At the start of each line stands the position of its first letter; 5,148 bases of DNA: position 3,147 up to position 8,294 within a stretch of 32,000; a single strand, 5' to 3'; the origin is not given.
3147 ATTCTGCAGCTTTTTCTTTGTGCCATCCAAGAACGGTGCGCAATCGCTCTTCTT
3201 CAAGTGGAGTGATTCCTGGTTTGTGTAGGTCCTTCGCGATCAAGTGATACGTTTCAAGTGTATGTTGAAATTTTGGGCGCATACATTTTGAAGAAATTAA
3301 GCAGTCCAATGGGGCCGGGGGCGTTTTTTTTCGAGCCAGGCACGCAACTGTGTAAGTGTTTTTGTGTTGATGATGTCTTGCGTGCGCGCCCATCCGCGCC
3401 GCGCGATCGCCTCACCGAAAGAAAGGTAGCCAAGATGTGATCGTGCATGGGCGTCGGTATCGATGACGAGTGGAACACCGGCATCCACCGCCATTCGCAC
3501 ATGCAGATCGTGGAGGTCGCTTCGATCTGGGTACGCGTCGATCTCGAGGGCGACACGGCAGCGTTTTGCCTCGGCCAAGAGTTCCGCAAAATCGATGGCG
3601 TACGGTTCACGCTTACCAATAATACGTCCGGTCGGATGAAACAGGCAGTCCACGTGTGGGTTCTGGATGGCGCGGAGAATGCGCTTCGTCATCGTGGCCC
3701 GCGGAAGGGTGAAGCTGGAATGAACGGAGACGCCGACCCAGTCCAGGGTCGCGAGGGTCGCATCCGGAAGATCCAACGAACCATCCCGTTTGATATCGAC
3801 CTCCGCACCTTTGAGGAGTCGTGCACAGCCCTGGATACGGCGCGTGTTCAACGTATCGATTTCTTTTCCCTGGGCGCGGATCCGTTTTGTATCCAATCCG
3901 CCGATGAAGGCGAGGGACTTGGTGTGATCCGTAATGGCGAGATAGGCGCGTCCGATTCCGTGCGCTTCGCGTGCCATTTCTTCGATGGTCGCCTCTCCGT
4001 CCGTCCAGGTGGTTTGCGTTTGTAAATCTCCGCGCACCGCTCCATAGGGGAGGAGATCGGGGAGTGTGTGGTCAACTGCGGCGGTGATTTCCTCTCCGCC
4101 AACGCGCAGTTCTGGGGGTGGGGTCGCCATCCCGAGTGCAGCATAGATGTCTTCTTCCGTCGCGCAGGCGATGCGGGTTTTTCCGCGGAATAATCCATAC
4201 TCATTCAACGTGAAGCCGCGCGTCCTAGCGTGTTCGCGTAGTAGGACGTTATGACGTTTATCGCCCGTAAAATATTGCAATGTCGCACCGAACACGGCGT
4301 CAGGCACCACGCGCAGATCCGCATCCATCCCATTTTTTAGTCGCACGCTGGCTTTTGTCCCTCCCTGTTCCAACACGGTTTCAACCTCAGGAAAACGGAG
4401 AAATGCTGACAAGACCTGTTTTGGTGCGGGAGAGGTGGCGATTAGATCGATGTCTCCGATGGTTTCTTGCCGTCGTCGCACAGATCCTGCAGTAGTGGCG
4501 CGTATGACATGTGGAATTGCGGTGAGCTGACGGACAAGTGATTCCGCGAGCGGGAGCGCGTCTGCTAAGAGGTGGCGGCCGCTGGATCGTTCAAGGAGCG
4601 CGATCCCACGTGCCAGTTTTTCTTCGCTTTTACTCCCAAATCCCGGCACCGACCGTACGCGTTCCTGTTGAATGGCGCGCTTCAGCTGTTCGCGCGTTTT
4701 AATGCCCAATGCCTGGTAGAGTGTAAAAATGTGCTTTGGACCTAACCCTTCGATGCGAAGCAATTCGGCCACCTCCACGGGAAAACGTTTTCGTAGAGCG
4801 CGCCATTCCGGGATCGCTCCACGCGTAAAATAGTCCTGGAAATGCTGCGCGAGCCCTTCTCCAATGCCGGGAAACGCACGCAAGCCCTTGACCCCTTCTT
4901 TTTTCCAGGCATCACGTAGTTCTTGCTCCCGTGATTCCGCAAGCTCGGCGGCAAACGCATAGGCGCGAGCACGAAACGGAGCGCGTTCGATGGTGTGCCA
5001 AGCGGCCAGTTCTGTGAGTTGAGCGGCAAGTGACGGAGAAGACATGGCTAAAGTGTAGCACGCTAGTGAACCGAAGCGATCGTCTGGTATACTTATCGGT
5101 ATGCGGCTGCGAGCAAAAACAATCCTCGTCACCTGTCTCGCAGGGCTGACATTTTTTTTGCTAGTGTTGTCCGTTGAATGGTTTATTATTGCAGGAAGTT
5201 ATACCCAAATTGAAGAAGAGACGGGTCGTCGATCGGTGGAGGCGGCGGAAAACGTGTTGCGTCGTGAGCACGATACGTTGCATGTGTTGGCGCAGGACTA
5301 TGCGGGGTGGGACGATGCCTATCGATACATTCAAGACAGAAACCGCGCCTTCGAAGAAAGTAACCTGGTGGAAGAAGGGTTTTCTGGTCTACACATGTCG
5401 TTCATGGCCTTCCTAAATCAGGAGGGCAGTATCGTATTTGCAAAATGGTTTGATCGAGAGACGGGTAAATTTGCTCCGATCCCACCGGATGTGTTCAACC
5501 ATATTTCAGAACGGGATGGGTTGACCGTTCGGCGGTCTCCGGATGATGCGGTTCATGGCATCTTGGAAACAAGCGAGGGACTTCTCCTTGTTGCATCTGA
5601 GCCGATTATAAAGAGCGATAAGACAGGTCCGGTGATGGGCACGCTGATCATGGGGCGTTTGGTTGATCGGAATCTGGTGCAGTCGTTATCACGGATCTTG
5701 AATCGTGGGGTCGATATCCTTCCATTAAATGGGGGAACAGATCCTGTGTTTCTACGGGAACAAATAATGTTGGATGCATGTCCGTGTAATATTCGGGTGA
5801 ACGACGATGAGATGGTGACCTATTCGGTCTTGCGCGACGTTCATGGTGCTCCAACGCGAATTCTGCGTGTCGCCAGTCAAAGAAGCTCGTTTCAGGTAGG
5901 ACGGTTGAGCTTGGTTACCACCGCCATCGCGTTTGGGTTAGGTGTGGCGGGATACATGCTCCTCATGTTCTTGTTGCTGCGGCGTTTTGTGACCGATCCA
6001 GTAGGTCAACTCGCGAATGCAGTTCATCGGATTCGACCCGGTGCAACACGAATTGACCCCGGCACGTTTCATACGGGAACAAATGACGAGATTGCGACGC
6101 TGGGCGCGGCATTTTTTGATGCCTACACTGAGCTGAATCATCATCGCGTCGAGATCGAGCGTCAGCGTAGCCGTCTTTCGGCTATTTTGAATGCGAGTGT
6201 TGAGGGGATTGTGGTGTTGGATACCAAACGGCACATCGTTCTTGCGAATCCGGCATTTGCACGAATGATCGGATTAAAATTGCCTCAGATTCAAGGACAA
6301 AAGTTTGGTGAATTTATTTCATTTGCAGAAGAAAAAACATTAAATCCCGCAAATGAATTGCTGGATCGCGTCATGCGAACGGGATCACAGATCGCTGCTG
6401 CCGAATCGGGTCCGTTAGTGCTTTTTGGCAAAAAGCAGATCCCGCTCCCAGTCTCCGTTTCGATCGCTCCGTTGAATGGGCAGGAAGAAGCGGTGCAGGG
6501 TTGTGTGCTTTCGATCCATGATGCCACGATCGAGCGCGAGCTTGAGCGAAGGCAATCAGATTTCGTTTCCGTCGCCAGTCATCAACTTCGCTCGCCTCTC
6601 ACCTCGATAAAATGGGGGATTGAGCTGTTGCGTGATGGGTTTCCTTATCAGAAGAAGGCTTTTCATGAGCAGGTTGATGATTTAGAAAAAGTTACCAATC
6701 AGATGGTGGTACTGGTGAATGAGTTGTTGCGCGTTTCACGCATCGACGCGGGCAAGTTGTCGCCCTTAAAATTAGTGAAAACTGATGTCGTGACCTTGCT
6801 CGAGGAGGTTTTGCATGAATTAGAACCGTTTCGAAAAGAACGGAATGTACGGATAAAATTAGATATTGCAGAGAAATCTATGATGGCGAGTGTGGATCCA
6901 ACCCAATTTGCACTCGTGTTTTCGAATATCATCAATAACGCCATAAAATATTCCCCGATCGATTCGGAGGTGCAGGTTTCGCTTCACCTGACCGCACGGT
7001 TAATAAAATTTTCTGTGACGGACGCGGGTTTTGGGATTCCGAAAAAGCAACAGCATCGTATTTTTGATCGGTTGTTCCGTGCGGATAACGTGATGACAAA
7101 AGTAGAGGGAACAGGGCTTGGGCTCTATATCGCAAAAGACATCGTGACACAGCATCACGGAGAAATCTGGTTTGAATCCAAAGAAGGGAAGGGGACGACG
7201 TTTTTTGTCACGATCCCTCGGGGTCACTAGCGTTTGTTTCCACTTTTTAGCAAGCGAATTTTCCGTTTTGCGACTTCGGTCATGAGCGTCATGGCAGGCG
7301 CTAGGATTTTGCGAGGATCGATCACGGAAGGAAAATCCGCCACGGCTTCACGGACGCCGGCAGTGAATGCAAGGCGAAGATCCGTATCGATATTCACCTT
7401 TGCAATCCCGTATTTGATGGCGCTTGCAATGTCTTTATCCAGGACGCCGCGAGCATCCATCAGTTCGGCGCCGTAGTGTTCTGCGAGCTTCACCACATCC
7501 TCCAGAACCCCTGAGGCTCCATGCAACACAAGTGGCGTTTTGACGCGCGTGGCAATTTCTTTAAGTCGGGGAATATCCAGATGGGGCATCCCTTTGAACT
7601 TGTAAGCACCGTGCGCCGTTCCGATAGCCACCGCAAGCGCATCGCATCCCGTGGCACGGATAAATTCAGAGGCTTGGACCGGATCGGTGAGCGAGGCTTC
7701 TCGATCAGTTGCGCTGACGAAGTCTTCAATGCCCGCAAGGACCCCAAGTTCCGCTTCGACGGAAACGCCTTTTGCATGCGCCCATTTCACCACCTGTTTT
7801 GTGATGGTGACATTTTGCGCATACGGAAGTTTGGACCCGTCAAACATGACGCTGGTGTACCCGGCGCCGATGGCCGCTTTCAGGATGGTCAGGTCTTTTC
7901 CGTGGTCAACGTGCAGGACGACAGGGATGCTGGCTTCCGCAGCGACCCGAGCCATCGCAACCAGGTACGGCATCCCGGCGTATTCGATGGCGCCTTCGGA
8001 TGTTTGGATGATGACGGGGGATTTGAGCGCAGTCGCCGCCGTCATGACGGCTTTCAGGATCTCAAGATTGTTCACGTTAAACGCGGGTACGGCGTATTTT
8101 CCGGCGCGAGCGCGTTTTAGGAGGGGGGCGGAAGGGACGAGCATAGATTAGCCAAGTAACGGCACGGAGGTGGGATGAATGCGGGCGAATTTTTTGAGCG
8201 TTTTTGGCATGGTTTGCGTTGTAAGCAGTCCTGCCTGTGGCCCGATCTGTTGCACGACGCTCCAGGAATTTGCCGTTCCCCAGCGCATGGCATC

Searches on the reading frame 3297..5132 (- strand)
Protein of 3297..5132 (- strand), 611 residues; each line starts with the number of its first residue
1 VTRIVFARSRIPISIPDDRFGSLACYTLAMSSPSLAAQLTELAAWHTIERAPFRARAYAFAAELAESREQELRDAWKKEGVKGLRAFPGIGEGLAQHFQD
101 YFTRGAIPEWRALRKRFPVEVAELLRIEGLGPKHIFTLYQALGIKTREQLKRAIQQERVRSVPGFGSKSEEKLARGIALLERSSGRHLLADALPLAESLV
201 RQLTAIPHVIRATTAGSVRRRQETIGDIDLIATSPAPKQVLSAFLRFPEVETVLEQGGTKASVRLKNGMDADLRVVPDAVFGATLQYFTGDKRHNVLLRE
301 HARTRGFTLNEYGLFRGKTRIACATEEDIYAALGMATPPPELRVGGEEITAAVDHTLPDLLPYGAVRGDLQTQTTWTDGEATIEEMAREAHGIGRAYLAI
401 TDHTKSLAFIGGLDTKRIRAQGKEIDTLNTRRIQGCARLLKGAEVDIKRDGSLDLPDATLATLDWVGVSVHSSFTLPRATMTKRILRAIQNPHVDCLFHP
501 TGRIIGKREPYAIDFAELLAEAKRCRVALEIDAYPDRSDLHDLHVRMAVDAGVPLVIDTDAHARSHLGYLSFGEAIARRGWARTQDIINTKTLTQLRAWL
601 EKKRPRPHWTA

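Call 23: search_protein_families(library=pfam, proteins=[window:3297-5132:-], max_evalue=0.00001)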
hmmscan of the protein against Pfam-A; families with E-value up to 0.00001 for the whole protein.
window:3297-5132:- (611 aa): 3 families
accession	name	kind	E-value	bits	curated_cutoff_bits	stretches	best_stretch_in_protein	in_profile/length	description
PF14791.11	DNA_pol_B_thumb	-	5e-21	74.8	25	1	285-343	2-62/63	DNA polymerase beta thumb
PF14520.12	HHH_5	-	2.2e-09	38.1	27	1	123-174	3-52/57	Helix-hairpin-helix domain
PF14716.13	HHH_8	-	2.7e-07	31.3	30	0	32-105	3-71/73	Helix-hairpin-helix domain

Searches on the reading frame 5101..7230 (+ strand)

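Call 23: search_protein_families(library=pfam, proteins=[window:5101-7230:+], max_evalue=0.00001)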
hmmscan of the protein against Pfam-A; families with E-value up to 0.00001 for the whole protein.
window:5101-7230:+ (709 aa): 7 families
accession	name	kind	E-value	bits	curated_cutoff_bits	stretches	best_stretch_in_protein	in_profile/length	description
PF05228.19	CHASE4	-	1.3e-34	119.7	26.2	1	53-204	2-137/140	CHASE4 domain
PF02518.31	HATPase_c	-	2.8e-27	95.8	26.4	1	599-707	2-109/111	Histidine kinase-, DNA gyrase B-, and HSP90-like ATPase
PF00512.31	HisKA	-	4.4e-12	46.3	26.9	1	485-551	2-66/66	His Kinase A (phospho-acceptor) domain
PF13426.13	PAS_9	-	1.4e-11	45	27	1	368-476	2-102/103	PAS domain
PF13188.13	PAS_8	-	8.5e-09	35.5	21.8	1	358-408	2-49/65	PAS domain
PF08448.16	PAS_4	-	1.4e-08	35.4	23.1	1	363-479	1-109/110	PAS fold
PF00989.32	PAS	-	4e-07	30.5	22.6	1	358-416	2-57/113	PAS fold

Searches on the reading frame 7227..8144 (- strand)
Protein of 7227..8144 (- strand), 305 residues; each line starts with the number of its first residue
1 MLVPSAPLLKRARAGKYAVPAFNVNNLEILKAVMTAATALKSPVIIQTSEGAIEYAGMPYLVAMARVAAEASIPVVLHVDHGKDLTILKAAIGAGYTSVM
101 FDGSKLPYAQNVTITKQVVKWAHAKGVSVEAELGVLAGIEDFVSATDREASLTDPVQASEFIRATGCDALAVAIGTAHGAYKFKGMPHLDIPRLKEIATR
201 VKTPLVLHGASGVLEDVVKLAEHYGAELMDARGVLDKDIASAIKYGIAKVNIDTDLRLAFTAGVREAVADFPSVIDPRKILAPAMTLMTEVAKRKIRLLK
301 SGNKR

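Call 46: search_protein_families(library=pfam, proteins=[window:7227-8144:-], max_evalue=0.001)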
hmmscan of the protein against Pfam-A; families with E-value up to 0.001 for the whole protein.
window:7227-8144:- (305 aa): 1 family
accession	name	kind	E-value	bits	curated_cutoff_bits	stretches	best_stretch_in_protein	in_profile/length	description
PF01116.26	F_bP_aldolase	-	8.9e-102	340.8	25.5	1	7-304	5-277/277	Fructose-bisphosphate aldolase class-II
